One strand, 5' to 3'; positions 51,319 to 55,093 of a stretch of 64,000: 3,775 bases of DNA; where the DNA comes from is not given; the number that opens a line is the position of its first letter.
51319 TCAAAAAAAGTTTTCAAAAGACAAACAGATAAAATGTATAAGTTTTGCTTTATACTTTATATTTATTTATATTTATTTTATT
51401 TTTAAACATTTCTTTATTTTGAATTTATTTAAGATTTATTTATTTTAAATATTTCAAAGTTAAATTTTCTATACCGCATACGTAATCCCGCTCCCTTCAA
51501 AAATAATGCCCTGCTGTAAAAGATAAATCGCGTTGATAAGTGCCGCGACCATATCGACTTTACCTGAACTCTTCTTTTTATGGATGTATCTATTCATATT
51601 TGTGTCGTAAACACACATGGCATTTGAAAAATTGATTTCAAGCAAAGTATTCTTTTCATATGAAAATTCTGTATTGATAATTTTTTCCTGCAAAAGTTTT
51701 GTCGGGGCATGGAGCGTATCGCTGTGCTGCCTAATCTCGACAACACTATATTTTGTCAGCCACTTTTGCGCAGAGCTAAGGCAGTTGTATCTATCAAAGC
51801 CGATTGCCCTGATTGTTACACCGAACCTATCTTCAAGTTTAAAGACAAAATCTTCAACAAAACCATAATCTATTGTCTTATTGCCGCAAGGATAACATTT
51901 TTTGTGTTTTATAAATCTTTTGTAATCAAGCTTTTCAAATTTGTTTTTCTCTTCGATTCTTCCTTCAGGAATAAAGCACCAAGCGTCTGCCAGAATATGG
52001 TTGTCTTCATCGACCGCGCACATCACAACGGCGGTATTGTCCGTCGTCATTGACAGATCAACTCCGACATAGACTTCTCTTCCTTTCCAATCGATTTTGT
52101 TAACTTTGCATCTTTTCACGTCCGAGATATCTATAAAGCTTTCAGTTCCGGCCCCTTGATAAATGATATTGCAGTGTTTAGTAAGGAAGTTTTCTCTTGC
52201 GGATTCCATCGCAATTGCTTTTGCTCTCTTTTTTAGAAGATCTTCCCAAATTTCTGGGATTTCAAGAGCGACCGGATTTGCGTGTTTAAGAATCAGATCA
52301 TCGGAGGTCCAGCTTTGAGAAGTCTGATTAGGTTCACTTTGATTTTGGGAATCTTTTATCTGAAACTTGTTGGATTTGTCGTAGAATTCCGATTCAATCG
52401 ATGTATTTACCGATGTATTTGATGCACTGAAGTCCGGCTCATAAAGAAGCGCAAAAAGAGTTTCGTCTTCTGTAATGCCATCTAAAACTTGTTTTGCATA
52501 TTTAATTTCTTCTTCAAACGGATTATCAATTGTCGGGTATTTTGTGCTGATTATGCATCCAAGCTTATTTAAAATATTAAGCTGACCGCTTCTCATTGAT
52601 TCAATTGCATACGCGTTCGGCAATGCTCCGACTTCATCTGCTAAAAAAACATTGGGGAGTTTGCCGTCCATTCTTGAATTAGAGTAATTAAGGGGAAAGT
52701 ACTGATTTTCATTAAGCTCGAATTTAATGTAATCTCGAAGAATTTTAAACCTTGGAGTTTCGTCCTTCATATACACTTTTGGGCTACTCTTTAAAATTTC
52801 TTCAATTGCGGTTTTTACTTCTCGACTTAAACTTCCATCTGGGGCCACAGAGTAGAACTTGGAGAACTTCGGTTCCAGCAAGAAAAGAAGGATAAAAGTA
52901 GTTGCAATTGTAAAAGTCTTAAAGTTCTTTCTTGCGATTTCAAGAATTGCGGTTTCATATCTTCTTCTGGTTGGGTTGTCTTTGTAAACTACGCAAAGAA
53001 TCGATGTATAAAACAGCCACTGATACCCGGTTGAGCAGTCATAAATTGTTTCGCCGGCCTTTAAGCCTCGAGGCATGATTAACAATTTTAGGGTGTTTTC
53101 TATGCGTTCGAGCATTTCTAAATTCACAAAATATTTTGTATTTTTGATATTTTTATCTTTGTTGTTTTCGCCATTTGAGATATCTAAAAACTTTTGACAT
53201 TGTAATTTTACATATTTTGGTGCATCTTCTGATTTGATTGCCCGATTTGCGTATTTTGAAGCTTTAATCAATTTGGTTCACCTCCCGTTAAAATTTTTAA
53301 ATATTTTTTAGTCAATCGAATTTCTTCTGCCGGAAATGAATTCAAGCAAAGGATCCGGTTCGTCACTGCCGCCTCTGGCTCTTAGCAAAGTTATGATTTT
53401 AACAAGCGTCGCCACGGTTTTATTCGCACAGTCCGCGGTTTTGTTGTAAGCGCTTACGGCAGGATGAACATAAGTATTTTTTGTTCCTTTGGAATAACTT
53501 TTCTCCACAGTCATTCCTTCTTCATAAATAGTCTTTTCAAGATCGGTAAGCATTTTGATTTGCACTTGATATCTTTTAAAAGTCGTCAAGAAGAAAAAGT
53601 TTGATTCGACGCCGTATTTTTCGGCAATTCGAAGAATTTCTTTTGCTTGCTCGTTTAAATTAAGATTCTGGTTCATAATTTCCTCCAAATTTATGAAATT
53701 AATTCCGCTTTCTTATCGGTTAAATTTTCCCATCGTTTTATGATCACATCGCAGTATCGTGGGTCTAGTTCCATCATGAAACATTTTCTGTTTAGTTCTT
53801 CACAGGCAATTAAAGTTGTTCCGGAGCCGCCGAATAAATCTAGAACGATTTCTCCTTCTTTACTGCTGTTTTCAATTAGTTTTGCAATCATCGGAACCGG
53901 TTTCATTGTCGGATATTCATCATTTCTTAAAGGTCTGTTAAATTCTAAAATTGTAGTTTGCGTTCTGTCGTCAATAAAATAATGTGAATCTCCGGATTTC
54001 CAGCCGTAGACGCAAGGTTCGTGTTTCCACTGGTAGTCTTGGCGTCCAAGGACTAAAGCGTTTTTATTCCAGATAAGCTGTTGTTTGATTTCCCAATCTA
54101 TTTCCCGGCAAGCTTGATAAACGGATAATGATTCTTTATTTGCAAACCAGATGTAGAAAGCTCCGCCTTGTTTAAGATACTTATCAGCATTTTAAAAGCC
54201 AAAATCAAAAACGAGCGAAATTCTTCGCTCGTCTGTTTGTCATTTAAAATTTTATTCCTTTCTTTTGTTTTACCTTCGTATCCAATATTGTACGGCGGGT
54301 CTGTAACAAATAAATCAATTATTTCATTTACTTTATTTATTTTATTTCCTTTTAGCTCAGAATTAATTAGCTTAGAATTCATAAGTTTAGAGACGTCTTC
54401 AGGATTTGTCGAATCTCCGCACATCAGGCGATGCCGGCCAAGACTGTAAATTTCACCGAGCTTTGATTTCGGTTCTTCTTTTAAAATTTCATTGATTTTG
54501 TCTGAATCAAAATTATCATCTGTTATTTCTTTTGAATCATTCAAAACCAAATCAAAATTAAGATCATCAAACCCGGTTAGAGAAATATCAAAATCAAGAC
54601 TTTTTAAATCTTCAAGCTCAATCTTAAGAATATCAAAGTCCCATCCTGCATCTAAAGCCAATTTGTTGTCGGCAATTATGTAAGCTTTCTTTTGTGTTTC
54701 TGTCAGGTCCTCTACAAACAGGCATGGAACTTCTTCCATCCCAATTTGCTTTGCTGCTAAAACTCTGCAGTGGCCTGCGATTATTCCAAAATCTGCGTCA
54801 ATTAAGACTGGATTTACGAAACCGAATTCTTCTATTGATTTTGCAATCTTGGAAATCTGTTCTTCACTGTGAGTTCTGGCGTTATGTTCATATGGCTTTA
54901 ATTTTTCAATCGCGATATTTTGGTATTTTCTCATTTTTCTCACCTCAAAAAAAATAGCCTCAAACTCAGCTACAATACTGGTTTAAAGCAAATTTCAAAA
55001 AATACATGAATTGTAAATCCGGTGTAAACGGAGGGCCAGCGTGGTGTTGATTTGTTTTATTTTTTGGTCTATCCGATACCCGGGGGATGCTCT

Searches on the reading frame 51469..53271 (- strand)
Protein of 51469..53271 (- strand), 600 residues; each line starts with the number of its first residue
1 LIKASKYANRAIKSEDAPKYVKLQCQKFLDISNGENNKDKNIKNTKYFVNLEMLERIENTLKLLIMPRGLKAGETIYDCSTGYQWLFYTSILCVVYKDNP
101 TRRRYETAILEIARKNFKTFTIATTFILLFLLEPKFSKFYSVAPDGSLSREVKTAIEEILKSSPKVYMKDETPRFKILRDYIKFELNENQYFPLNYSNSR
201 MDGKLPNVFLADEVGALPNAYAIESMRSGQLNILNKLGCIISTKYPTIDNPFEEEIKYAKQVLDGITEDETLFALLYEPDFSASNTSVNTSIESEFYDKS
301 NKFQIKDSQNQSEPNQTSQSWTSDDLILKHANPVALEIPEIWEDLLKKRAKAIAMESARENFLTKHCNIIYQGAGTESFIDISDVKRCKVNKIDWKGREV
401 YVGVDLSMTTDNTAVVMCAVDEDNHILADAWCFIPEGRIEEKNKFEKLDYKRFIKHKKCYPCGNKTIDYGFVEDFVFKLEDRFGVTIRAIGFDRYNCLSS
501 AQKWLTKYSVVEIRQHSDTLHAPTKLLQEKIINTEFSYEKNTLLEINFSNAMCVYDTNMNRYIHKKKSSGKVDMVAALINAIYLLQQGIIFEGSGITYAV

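Call 3: search_protein_families(library=pfam, proteins=[window:51469-53271:-], max_evalue=1)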
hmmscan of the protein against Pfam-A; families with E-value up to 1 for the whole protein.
window:51469-53271:- (600 aa): 2 families
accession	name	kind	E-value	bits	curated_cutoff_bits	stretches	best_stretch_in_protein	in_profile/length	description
PF20441.4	TerL_nuclease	-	2.1e-34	119.5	24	1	324-583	22-280/286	Terminase large subunit, endonuclease domain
PF03354.21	TerL_ATPase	-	1.6e-08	34.9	23.7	1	91-260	6-177/178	Terminase large subunit, ATPase domain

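Call 4: search_protein_families(library=ncbifam, proteins=[window:51469-53271:-], max_evalue=1)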
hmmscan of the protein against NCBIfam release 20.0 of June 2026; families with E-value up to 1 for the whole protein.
window:51469-53271:- (600 aa): 1 family
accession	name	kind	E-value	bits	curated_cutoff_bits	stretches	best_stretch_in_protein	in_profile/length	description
NF045513.1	HepA_fam_ABC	equivalog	0.071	11.5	725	1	112-186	304-378/610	heterocyst formation ABC transporter subunit HepA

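Call 12: search_protein_families(library=phrogs, proteins=[window:51469-53271:-], max_evalue=0.001)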
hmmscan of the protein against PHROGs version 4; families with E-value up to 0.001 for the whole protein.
window:51469-53271:- (600 aa): 5 families
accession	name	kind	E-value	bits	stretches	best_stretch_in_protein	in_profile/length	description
phrog_9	-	head and packaging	4.5e-94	317.8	1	48-586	179-664/812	terminase large subunit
phrog_2699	-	head and packaging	1.9e-68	231.7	1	256-586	2-294/315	terminase large subunit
phrog_4914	-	head and packaging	3.9e-25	89.7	1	3-207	10-211/213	terminase large subunit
phrog_7331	-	head and packaging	1.3e-14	54.7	1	506-583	13-90/113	terminase large subunit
phrog_2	-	head and packaging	3.1e-05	23.9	1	83-460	269-525/807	terminase large subunit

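Call 21: find_related_loci(query=window:51469-53271:-, collection=viral_contigs, flank=6000)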
Query window:51469-53271:- (600 aa) in viral_contigs; peptide patterns used: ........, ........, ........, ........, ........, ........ (x = any residue, [..] = any of these).
29 stretches matched a pattern; 27 encode a relative of the query (tblastn E <= 1e-3); 27 distinct loci.
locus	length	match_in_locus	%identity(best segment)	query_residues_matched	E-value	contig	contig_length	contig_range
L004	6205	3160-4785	69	7-592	0e+0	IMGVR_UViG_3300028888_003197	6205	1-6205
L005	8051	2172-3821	67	3-594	0e+0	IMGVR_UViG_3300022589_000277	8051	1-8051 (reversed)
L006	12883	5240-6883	67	3-592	0e+0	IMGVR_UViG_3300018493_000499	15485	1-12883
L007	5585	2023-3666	67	3-592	0e+0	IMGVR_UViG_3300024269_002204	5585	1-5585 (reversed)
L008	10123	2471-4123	65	3-591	0e+0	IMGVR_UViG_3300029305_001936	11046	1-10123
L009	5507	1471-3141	65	3-597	0e+0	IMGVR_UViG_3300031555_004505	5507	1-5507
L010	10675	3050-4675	61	3-587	0e+0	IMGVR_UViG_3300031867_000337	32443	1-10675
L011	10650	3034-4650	60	10-591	0e+0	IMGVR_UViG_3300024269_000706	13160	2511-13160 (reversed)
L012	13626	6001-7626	56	3-588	0e+0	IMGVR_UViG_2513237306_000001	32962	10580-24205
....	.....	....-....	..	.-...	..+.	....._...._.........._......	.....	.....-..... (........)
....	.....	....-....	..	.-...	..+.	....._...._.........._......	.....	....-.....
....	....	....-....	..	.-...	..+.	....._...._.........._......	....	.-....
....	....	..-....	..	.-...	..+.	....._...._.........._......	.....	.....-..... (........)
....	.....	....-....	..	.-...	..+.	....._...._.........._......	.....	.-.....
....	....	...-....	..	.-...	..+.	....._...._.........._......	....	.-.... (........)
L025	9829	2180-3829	67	3-594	0e+0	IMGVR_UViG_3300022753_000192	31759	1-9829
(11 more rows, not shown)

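Call 22: search_dna_similar(query=window:51469-53271:-, collection=phages, mode=protein, max_rows=10)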
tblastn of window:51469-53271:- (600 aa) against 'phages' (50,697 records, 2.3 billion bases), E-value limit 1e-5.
Records with a match: 1453; places in all: 1454; records where one place covers at least 80% of the query: 660.
Best place of each record, by identity: <60% 1453.
By first word of the organism name: Streptococcus 370; Vibrio 177; Enterococcus 139; Staphylococcus 114; Paenibacillus 105; Lactobacillus 70; Bacillus 61; Ralstonia 57; Escherichia 48; Arthrobacter 43; and 64 more.
By host as written in the record: - 227; Streptococcus thermophilus 130; Ralstonia solanacearum 45; Enterococcus faecalis 42; Paenibacillus larvae 42; Escherichia coli 37; Arthrobacter sp. ATCC 21022 33; Staphylococcus sp. 28; and 436 more.
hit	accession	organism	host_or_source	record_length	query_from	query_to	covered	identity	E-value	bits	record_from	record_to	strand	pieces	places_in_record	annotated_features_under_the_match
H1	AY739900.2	Lactobacillus phage LL-Ku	Lactobacillus delbrueckii subsp. lactis ...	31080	3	600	100%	59.1%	0e+0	705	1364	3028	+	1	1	putative terminase large subunit | hypothetical protein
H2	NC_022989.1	Lactobacillus phage LL-Ku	Lactobacillus delbrueckii subsp. lactis ...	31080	3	600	100%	59.1%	0e+0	705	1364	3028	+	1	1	terminase large subunit | hypothetical protein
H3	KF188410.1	Lactobacillus phage phiLdb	Lactobacillus delbrueckii ATCC 11842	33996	3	600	100%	59.1%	0e+0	704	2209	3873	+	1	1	putative terminase large subunit | hypothetical protein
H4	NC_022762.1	Lactobacillus phage phiLdb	Lactobacillus delbrueckii ATCC 11842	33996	3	600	100%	59.1%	0e+0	704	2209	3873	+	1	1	terminase large subunit | hypothetical protein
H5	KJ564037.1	Lactobacillus phage Ld17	Lactobacillus delbrueckii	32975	3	600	100%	58.8%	0e+0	703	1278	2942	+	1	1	putative terminase large subunit | hypothetical protein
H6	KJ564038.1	Lactobacillus phage Ld3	Lactobacillus delbrueckii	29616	3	600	100%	58.8%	0e+0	703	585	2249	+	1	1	terminase large subunit | hypothetical protein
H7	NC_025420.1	Lactobacillus phage Ld17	Lactobacillus delbrueckii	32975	3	600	100%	58.8%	0e+0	703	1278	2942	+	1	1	terminase large subunit | hypothetical protein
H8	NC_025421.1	Lactobacillus phage Ld3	Lactobacillus delbrueckii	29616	3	600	100%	58.8%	0e+0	703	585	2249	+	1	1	terminase large subunit | hypothetical protein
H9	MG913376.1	Lactobacillus phage PMBT4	Lactobacillus delbrueckii subsp. ...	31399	3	587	98%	59.9%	0e+0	702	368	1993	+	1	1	terminase large subunit | hypothetical protein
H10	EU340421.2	Lactobacillus phage c5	Lactobacillus delbrueckii subsp. ...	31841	3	587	98%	59.6%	0e+0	698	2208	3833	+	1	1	putative terminase large subunit | hypothetical protein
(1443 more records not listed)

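Call 25: search_protein_families(library=phrogs, proteins=[L025:3868-5103:+, L025:5078-5713:+, L025:5717-6895:+, L025:183-1028:+, L025:944-1807:+, L025:1819-2181:+], max_evalue=0.00001)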
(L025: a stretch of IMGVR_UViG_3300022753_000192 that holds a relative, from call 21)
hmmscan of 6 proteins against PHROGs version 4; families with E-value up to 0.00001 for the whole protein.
L025:3868-5103:+ (411 aa): 4 families
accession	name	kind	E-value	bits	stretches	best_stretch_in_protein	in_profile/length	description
phrog_12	-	head and packaging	4.7e-57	195.4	1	1-392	48-448/646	portal protein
phrog_2662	-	head and packaging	4.7e-27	95.9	1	43-375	64-421/717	portal protein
phrog_5929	-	head and packaging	3.6e-23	83.1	1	206-381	11-204/228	portal protein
phrog_11323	-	unknown function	2.4e-20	74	1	290-390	19-119/130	-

L025:5078-5713:+ (211 aa): 5 families
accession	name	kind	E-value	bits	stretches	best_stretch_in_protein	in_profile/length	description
phrog_80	-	head and packaging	2.7e-30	107.1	1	5-170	227-391/607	head maturation protease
phrog_37668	-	head and packaging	3.7e-21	76.6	1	3-175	11-189/313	head maturation protease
phrog_36211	-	head and packaging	2.1e-15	57.6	1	9-179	15-181/378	head maturation protease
phrog_13042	-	head and packaging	5.4e-15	56.4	1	10-173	22-191/386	major head protein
phrog_617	-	head and packaging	1.4e-06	28.5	1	50-181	56-184/626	major head protein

L025:5717-6895:+ (392 aa): 5 families
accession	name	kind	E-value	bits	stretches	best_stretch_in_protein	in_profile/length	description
phrog_10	-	head and packaging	6.7e-69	234.6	1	1-388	263-634/752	major head protein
phrog_15928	-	head and packaging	9e-21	75.7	1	204-383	2-173/185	major head protein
phrog_2263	-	head and packaging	4.8e-16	59.8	1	11-342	177-497/551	major head protein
phrog_617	-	head and packaging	3.4e-15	57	1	182-358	412-586/626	major head protein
phrog_17162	-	unknown function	1.8e-08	35.5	1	313-387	6-80/85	-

L025:183-1028:+ (281 aa): 9 families
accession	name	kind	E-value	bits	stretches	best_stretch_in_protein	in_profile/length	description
phrog_498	-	other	1.5e-101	341.9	1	1-280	204-444/633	DNA methyltransferase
phrog_67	-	other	1.7e-45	157.3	1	21-265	144-353/743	DNA methyltransferase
phrog_23085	-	unknown function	4.7e-29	101.8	1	172-266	18-116/138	-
phrog_3008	-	other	8.9e-29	101.4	1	168-267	139-223/244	DNA methyltransferase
phrog_18293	-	other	9e-15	55.7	1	167-256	21-108/119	methyltransferase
phrog_8769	-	other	3.9e-11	43.6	1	214-255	12-53/71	methyltransferase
phrog_6952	-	other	5.3e-11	43.7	1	192-246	112-166/181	DNA methyltransferase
phrog_23148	-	unknown function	6e-09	37.1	1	184-263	76-154/165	-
phrog_6025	-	other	7.9e-09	36.4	1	9-115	21-112/192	DNA methyltransferase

L025:944-1807:+ (287 aa): 1 family
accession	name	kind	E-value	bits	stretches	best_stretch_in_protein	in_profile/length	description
phrog_1569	-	unknown function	2.6e-69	235.2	1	28-287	4-337/346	-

L025:1819-2181:+ (120 aa): 1 family
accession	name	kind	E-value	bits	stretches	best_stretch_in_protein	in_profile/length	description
phrog_13845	-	unknown function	9.4e-54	181.4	1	5-117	4-118/122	-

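Call 27: find_encoding_contigs(protein=window:51469-53271:-, flank=10000, max_places=4)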
Protein window:51469-53271:- (600 aa): no gene with exactly this product is on record in the collection.

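Call 60: find_homologous_proteins(query=window:51469-53271:-, max_evalue=1e-100)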
Query window:51469-53271:- (600 aa): 7996 proteins with E <= 1e-100 among 8000 candidates; the best 120 are listed.
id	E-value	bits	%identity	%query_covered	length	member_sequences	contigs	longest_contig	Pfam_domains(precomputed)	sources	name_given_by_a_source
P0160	0.0e+0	1277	94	100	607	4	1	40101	PF20441.4,PF03354.22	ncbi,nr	ncbi:MAG: phage terminase family protein [Oscillospiraceae bacterium]|nr:phage terminase family prot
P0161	1.2e-288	976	-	-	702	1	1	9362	PF20441.4,PF03354.22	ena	-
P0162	9.0e-281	950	72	100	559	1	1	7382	PF20441.4,PF03354.22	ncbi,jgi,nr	ncbi:MAG: phage terminase family protein [Oscillospiraceae bacterium]|jgi:phage terminase large subu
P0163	5.9e-277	938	71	99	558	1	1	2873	PF20441.4,PF03354.22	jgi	jgi:phage terminase large subunit-like protein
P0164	1.1e-276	937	70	100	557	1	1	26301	PF20441.4,PF03354.22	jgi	jgi:phage terminase large subunit-like protein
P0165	5.9e-275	931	70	99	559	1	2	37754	PF20441.4,PF03354.22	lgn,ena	-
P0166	1.5e-274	930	70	99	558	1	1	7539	PF20441.4,PF03354.22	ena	-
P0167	2.6e-273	926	70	99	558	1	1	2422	PF20441.4,PF03354.22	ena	-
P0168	2.8e-273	926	70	97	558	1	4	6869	PF20441.4,PF03354.22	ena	-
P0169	5.6e-273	925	70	99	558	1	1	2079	PF20441.4,PF03354.22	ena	-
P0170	6.2e-273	925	70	99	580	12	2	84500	PF20441.4,PF03354.22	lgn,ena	-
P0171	9.3e-273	924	70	99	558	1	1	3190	PF20441.4,PF03354.22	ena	-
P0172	1.1e-272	924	70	98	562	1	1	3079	PF20441.4,PF03354.22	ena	-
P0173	1.3e-272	923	69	99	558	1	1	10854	PF20441.4,PF03354.22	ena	-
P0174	1.9e-272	923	70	99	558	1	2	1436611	PF20441.4,PF03354.22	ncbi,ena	ncbi:MAG: terminase TerL endonuclease subunit [Acutalibacteraceae bacterium]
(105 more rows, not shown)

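Call 61: find_encoding_contigs(protein=P0160, flank=10000, max_places=4)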
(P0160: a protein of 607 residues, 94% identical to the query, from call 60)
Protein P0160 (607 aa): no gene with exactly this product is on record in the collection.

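Call 62: list_cluster_members(proteins=[P0160])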
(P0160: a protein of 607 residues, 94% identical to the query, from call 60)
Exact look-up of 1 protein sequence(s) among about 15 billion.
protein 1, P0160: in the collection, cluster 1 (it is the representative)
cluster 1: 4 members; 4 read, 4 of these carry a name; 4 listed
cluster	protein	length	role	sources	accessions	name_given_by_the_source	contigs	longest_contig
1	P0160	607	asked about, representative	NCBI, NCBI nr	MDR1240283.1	MAG: phage terminase family protein [Oscillospiraceae bacterium] | phage terminase family protein [Oscillospiraceae bacterium]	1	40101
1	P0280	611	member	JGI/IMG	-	phage terminase large subunit-like protein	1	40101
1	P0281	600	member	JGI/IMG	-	phage terminase large subunit-like protein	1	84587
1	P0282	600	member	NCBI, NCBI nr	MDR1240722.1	MAG: phage terminase family protein [Oscillospiraceae bacterium] | phage terminase family protein [Oscillospiraceae bacterium]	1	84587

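Call 63: find_encoding_contigs(protein=P0280, flank=10000, max_places=4)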
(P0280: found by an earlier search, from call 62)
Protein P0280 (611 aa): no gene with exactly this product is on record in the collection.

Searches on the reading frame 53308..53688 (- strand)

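Call 12: search_protein_families(library=phrogs, proteins=[window:53308-53688:-], max_evalue=0.001)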
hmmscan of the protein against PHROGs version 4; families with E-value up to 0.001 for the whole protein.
window:53308-53688:- (126 aa): 1 family
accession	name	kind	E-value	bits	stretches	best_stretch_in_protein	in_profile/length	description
phrog_13845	-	unknown function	3.5e-38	131.1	1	11-121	5-117/122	-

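Call 13: search_protein_families(library=pfam, proteins=[window:53308-53688:-], max_evalue=0.001)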
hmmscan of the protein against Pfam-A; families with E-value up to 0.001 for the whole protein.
window:53308-53688:- (126 aa): 1 family
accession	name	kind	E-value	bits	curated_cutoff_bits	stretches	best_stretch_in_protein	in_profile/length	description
PF05119.17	Terminase_4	-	0.00019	22.2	24.7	1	34-93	23-79/98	Phage terminase, small subunit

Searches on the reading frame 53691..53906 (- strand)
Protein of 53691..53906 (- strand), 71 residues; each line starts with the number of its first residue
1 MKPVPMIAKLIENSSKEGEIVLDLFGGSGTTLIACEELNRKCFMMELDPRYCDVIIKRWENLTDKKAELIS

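Call 12: search_protein_families(library=phrogs, proteins=[window:53691-53906:-], max_evalue=0.001)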
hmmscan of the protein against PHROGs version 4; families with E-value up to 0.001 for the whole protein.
window:53691-53906:- (71 aa): 10 families
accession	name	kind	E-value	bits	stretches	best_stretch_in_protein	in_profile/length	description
phrog_498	-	other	2.8e-33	116.3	1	1-68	362-428/633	DNA methyltransferase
phrog_67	-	other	2e-27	97.6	1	2-67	286-351/743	DNA methyltransferase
phrog_3008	-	other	7.8e-25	88.5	1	1-66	153-218/244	DNA methyltransferase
phrog_23085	-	unknown function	1.1e-18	68.2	1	1-66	47-112/138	-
phrog_18293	-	other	1.6e-11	45.1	1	2-66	50-114/119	methyltransferase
phrog_8769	-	other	3.6e-11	43.8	1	18-60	12-54/71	methyltransferase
phrog_6952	-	other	1.2e-09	39.3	1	2-61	118-177/181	DNA methyltransferase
phrog_16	-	DNA, RNA and nucleotide metabolism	1.8e-05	24.2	1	6-64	856-914/986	DNA helicase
phrog_23148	-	unknown function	2.8e-05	25.2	1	1-59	88-146/165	-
phrog_18146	-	other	0.00029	20.8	1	6-49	57-101/452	DNA methyltransferase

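Call 13: search_protein_families(library=pfam, proteins=[window:53691-53906:-], max_evalue=0.001)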
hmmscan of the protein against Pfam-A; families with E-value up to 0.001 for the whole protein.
window:53691-53906:- (71 aa): 2 families
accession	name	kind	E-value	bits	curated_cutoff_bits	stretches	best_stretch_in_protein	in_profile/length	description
PF01555.25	N6_N4_Mtase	-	7.6e-18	65.7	26.7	1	2-56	166-220/221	DNA methylase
PF03602.21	Cons_hypoth95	-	0.00097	19.3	24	1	16-65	40-90/182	Conserved hypothetical protein 95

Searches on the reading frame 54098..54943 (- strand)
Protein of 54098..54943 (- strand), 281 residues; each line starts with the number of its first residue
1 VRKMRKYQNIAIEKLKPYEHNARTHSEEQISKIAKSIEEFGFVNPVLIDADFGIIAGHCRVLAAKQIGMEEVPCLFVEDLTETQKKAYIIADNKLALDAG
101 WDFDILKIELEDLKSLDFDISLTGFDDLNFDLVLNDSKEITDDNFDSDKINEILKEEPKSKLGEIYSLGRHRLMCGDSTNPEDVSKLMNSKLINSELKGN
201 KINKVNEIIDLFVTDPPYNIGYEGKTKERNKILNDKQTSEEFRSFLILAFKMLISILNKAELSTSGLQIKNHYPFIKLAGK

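Call 12: search_protein_families(library=phrogs, proteins=[window:54098-54943:-], max_evalue=0.001)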
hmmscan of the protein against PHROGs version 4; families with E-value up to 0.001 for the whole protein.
window:54098-54943:- (281 aa): 22 families
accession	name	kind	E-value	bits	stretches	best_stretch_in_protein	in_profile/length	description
phrog_498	-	other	9.3e-82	276.5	1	4-256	32-267/633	DNA methyltransferase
phrog_620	-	DNA, RNA and nucleotide metabolism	9.8e-56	190.2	1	3-161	5-163/217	ParB-like partition protein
phrog_15396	-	DNA, RNA and nucleotide metabolism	1.7e-51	176.5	1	8-149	5-146/258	ParB-like partition nuclease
phrog_8071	-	DNA, RNA and nucleotide metabolism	1.1e-36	127.9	1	5-232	5-217/389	ParB-like partition protein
phrog_930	-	DNA, RNA and nucleotide metabolism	3.3e-34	119.7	1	6-154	6-153/223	ParB-like partition protein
phrog_940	-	DNA, RNA and nucleotide metabolism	5.9e-31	109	1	6-199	5-191/388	nuclease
phrog_9353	-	unknown function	4.7e-26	93.2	1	5-178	9-167/245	-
phrog_723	-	DNA, RNA and nucleotide metabolism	9.7e-19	69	1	6-193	12-181/223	ParB-like partition protein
phrog_4715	-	DNA, RNA and nucleotide metabolism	4.6e-18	66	1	1-97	141-241/630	ParB-like partition protein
phrog_18056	-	DNA, RNA and nucleotide metabolism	5e-17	62.9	1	10-94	6-89/387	ParB-like partition nuclease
phrog_3264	-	DNA, RNA and nucleotide metabolism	2.7e-12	48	1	2-93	44-138/337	ParB-like partition protein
phrog_6218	-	DNA, RNA and nucleotide metabolism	8.8e-12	45.9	1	8-86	6-89/506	ParB-like partition protein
phrog_5475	-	unknown function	1.3e-11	44.9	1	8-99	4-91/458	-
phrog_7405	-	unknown function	3.8e-11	44.1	1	3-129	20-148/250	-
phrog_12047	-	DNA, RNA and nucleotide metabolism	2.4e-10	41.4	1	10-78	3-69/301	ParB-like partition nuclease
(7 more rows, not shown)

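Call 13: search_protein_families(library=pfam, proteins=[window:54098-54943:-], max_evalue=0.001)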
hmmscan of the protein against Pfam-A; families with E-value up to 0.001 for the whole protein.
window:54098-54943:- (281 aa): 1 family
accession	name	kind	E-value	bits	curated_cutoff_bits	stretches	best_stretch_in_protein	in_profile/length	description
PF02195.25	ParB_N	-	2.4e-08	34.3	26.3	1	7-89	3-89/95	ParB N-terminal domain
